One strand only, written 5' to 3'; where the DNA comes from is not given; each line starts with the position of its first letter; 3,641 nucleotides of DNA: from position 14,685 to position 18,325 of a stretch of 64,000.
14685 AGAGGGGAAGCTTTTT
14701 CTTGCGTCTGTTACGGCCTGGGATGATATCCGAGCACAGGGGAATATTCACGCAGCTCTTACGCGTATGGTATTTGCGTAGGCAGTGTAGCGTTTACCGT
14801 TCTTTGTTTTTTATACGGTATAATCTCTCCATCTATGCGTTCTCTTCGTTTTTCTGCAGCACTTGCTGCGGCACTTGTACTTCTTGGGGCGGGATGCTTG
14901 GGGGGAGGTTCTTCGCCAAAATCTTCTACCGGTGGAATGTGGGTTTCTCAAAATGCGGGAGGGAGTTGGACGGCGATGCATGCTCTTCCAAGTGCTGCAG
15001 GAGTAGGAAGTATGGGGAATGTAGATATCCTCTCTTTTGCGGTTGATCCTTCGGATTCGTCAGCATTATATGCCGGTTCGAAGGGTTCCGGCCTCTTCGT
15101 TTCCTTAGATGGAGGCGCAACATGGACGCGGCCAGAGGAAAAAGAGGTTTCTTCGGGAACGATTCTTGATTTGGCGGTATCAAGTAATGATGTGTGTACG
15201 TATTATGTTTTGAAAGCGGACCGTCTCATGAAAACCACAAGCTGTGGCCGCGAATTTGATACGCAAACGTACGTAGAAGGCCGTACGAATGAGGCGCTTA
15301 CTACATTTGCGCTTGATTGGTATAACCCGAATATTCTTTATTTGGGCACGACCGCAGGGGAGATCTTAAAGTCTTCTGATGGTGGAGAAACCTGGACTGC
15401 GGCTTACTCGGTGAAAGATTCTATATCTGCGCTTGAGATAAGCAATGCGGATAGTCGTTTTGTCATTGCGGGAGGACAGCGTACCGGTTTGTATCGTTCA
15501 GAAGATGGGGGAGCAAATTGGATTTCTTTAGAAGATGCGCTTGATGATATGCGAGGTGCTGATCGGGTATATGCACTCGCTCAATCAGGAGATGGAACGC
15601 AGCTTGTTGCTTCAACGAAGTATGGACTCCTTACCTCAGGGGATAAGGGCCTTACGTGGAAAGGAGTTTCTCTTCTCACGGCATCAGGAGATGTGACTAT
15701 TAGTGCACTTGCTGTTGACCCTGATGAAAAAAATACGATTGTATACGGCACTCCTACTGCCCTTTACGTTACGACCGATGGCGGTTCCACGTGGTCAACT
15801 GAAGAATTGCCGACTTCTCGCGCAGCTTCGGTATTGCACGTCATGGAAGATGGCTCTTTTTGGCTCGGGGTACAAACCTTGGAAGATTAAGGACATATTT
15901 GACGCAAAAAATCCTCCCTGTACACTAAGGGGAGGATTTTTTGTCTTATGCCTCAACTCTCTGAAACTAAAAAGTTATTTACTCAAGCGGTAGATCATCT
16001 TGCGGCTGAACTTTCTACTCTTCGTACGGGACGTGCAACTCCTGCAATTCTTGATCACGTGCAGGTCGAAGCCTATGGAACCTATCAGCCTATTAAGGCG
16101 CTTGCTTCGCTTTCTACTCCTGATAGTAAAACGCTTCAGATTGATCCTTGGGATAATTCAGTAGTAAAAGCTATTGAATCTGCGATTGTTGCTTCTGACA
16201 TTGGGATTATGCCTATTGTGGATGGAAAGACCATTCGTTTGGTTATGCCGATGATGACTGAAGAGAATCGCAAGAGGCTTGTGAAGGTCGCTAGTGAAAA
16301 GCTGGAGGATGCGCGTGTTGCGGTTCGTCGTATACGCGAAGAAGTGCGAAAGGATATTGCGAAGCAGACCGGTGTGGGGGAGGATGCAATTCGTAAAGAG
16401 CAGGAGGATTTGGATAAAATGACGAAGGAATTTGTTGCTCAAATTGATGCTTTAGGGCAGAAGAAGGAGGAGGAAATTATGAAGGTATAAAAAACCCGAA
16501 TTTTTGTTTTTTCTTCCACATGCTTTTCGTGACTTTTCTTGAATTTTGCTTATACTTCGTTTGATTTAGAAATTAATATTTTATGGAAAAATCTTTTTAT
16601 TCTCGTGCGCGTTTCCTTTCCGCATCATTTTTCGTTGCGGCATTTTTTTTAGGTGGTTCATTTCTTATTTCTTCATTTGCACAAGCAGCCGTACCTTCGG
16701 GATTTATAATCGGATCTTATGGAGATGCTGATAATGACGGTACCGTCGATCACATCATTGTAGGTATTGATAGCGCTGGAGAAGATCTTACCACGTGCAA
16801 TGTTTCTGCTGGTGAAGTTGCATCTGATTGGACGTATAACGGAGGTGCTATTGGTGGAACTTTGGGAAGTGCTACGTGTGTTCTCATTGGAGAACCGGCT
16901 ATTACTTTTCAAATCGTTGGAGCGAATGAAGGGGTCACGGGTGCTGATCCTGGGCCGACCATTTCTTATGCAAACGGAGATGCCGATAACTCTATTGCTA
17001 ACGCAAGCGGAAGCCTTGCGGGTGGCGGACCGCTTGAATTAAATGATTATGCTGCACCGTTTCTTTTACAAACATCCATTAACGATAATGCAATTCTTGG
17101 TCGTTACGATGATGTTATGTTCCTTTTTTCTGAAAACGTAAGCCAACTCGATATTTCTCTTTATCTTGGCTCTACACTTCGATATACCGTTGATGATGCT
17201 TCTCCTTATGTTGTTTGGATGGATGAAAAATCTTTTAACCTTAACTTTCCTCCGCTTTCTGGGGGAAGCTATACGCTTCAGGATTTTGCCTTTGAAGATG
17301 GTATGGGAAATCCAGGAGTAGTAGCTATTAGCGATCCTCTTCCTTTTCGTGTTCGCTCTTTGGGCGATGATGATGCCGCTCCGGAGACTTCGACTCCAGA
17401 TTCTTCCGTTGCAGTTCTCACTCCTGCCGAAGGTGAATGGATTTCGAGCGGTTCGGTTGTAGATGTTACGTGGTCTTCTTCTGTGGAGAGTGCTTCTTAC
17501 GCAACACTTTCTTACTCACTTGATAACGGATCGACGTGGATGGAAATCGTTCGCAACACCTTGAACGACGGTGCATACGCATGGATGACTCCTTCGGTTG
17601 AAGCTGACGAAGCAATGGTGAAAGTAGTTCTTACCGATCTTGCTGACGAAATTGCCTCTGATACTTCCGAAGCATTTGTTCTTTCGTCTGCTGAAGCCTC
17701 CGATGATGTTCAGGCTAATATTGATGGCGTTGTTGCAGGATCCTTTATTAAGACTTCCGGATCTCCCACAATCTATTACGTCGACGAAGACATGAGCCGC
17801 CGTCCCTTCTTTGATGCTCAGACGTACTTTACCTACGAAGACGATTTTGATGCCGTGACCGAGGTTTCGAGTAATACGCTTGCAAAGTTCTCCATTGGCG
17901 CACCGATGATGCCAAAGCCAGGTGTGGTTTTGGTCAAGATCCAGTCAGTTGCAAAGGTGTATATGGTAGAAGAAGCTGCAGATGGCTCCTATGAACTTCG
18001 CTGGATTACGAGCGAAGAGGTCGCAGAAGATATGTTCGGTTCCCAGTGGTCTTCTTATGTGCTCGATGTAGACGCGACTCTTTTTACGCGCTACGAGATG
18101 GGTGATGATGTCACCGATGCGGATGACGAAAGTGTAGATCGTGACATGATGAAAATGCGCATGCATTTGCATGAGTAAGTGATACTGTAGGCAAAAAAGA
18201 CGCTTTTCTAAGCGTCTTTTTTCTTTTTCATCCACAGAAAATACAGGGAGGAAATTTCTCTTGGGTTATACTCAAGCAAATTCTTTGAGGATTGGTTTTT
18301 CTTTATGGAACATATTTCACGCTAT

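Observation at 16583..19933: Tandem paralogous secreted proteins sharing a 408-bp nucleotide-identical 3' end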

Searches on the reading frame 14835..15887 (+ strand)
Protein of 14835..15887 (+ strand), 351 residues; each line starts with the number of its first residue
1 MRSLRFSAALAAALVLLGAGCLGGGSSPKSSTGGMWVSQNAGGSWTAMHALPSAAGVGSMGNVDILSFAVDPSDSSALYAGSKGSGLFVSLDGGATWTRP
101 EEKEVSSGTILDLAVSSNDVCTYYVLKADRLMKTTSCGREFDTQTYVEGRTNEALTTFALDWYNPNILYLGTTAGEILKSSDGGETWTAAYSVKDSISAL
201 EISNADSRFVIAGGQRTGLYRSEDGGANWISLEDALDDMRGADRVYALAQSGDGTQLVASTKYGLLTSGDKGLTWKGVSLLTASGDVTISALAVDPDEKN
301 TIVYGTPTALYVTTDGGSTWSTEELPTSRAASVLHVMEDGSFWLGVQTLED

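Call 4: search_protein_families(library=pfam, proteins=[window:14835-15887:+], max_evalue=1)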
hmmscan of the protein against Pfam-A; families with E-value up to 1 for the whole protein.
window:14835-15887:+ (351 aa): 7 families
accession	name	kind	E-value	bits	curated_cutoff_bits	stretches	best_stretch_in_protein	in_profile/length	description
PF15902.12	Sortilin-Vps10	-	8.5e-18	64.8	33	3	265-335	3-74/446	Sortilin, neurotensin receptor 3,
PF14870.12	PSII_BNR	-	1.4e-11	44.7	27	2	258-325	33-99/303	Photosynthesis system II assembly factor YCF48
PF02012.26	BNR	-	7.8e-09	34.7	27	3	88-98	1-11/12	BNR/Asp-box repeat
PF13088.12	BNR_2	-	4.2e-05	23.5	31.4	1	177-344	81-249/277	BNR repeat-like domain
PF19755.4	DUF6242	-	5.3e-05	23.6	29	0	118-187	152-217/217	Domain of unknown function (DUF6242)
PF24316.1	Tli3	-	0.00016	22.4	27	0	277-324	53-100/129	T6SS Tli3 immunity protein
PF15899.11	BNR_6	-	0.0059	17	27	0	219-229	1-11/14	BNR-Asp box repeat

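Call 5: search_protein_families(library=ncbifam, proteins=[window:14835-15887:+], max_evalue=1)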
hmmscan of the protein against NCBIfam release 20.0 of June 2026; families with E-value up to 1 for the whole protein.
window:14835-15887:+ (351 aa): 5 families
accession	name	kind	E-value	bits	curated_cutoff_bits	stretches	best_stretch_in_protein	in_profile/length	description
NF045728.1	glycosyl_F510_1955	equivalog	2.1e-29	102.5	175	3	246-342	96-190/246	F510_1955 family glycosylhydrolase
NF010237.0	PRK13684.1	equivalog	2.7e-11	43.1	326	1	197-342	46-186/334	photosynthesis system II assembly factor Ycf48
NF053688.1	BamI_Bacteroidota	equivalog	0.0013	18.1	370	1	130-200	183-251/452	BamI family beta-barrel-assembly machinery protein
NF052228.1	T9SS_PorZ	equivalog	0.048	12.1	260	1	39-89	352-401/757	type IX secretion system anionic LPS delivery protein PorZ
NF047818.1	LIC11996_lipo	equivalog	0.093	11.8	350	0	36-102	345-421/422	LIC11996 family lipoprotein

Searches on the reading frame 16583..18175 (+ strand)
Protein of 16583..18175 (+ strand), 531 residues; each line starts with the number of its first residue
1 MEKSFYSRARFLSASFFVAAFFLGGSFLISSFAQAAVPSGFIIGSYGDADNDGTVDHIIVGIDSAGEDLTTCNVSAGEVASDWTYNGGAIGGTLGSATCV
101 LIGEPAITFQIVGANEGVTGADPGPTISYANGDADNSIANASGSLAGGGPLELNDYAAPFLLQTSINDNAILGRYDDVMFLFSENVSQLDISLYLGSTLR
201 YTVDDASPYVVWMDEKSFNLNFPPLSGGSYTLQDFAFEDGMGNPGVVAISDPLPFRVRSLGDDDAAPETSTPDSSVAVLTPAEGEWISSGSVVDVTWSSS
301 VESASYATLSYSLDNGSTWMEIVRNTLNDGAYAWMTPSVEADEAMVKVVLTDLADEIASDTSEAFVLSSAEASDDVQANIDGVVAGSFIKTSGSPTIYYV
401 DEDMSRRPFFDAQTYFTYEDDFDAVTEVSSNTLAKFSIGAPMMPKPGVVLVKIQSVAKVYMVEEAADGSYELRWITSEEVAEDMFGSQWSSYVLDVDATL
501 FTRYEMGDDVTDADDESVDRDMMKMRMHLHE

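Call 4: search_protein_families(library=pfam, proteins=[window:16583-18175:+], max_evalue=1)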
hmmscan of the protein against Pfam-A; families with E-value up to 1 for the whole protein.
window:16583-18175:+ (531 aa): 2 families
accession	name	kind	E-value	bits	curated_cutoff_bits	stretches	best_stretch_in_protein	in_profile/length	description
PF21604.3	CRLF2_D1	-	0.11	13.1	27.3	1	293-321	7-35/51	Cytokine receptor-like factor 2-like, D1 domain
PF10342.15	Kre9_KNH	-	0.17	13.1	24.6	1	280-343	1-69/94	Kre9/KNH-like N-terminal Ig-like domain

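Call 5: search_protein_families(library=ncbifam, proteins=[window:16583-18175:+], max_evalue=1)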
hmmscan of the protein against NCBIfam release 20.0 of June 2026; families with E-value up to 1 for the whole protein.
window:16583-18175:+ (531 aa): 1 family
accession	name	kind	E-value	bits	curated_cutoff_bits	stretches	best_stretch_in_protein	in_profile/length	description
NF041775.1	typeIV_PilA_Myxo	equivalog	0.039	13.9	400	1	39-86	160-206/214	type IV pilin protein PilA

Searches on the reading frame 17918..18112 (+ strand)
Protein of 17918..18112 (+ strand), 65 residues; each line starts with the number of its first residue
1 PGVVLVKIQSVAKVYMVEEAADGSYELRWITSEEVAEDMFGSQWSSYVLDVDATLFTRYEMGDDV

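Call 72: search_solved_structures(query=A5, max_evalue=10, show_alignments=3)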
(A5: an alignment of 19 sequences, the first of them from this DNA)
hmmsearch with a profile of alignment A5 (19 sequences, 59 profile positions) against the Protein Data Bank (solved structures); distinct sequences matched with E-value up to 10: 11.
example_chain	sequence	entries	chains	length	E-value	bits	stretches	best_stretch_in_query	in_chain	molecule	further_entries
8prs_A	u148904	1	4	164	0.0018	21.5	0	2-24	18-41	nvBagel4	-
3hxj_A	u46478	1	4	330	0.0047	20.2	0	8-26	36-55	Pyrrolo-quinoline quinone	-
7awz_A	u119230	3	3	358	0.0091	19.3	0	10-24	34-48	Scone-E | SconeE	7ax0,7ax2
8pra_A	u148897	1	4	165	0.045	17.1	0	2-24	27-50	Cell surface protein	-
4kk7_A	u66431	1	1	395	0.17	15.3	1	12-36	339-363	ESX-1 secretion system protein eccB1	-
3x3m_A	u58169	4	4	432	0.22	14.9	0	12-36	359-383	ESX-1 secretion system protein EccB1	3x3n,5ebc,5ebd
2mbs_A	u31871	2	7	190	0.53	13.7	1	36-59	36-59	Thiol:disulfide interchange protein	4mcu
8pro_A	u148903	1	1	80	0.59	13.5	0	2-24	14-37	Cell surface protein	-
1fvj_A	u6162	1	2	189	0.62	13.4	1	32-58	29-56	DISULFIDE BOND FORMATION PROTEIN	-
8prd_A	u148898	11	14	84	0.7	13.3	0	2-24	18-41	Cell surface protein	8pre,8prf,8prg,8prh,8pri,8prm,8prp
3l9s_A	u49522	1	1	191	0.75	13.2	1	36-59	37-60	Thiol:disulfide interchange protein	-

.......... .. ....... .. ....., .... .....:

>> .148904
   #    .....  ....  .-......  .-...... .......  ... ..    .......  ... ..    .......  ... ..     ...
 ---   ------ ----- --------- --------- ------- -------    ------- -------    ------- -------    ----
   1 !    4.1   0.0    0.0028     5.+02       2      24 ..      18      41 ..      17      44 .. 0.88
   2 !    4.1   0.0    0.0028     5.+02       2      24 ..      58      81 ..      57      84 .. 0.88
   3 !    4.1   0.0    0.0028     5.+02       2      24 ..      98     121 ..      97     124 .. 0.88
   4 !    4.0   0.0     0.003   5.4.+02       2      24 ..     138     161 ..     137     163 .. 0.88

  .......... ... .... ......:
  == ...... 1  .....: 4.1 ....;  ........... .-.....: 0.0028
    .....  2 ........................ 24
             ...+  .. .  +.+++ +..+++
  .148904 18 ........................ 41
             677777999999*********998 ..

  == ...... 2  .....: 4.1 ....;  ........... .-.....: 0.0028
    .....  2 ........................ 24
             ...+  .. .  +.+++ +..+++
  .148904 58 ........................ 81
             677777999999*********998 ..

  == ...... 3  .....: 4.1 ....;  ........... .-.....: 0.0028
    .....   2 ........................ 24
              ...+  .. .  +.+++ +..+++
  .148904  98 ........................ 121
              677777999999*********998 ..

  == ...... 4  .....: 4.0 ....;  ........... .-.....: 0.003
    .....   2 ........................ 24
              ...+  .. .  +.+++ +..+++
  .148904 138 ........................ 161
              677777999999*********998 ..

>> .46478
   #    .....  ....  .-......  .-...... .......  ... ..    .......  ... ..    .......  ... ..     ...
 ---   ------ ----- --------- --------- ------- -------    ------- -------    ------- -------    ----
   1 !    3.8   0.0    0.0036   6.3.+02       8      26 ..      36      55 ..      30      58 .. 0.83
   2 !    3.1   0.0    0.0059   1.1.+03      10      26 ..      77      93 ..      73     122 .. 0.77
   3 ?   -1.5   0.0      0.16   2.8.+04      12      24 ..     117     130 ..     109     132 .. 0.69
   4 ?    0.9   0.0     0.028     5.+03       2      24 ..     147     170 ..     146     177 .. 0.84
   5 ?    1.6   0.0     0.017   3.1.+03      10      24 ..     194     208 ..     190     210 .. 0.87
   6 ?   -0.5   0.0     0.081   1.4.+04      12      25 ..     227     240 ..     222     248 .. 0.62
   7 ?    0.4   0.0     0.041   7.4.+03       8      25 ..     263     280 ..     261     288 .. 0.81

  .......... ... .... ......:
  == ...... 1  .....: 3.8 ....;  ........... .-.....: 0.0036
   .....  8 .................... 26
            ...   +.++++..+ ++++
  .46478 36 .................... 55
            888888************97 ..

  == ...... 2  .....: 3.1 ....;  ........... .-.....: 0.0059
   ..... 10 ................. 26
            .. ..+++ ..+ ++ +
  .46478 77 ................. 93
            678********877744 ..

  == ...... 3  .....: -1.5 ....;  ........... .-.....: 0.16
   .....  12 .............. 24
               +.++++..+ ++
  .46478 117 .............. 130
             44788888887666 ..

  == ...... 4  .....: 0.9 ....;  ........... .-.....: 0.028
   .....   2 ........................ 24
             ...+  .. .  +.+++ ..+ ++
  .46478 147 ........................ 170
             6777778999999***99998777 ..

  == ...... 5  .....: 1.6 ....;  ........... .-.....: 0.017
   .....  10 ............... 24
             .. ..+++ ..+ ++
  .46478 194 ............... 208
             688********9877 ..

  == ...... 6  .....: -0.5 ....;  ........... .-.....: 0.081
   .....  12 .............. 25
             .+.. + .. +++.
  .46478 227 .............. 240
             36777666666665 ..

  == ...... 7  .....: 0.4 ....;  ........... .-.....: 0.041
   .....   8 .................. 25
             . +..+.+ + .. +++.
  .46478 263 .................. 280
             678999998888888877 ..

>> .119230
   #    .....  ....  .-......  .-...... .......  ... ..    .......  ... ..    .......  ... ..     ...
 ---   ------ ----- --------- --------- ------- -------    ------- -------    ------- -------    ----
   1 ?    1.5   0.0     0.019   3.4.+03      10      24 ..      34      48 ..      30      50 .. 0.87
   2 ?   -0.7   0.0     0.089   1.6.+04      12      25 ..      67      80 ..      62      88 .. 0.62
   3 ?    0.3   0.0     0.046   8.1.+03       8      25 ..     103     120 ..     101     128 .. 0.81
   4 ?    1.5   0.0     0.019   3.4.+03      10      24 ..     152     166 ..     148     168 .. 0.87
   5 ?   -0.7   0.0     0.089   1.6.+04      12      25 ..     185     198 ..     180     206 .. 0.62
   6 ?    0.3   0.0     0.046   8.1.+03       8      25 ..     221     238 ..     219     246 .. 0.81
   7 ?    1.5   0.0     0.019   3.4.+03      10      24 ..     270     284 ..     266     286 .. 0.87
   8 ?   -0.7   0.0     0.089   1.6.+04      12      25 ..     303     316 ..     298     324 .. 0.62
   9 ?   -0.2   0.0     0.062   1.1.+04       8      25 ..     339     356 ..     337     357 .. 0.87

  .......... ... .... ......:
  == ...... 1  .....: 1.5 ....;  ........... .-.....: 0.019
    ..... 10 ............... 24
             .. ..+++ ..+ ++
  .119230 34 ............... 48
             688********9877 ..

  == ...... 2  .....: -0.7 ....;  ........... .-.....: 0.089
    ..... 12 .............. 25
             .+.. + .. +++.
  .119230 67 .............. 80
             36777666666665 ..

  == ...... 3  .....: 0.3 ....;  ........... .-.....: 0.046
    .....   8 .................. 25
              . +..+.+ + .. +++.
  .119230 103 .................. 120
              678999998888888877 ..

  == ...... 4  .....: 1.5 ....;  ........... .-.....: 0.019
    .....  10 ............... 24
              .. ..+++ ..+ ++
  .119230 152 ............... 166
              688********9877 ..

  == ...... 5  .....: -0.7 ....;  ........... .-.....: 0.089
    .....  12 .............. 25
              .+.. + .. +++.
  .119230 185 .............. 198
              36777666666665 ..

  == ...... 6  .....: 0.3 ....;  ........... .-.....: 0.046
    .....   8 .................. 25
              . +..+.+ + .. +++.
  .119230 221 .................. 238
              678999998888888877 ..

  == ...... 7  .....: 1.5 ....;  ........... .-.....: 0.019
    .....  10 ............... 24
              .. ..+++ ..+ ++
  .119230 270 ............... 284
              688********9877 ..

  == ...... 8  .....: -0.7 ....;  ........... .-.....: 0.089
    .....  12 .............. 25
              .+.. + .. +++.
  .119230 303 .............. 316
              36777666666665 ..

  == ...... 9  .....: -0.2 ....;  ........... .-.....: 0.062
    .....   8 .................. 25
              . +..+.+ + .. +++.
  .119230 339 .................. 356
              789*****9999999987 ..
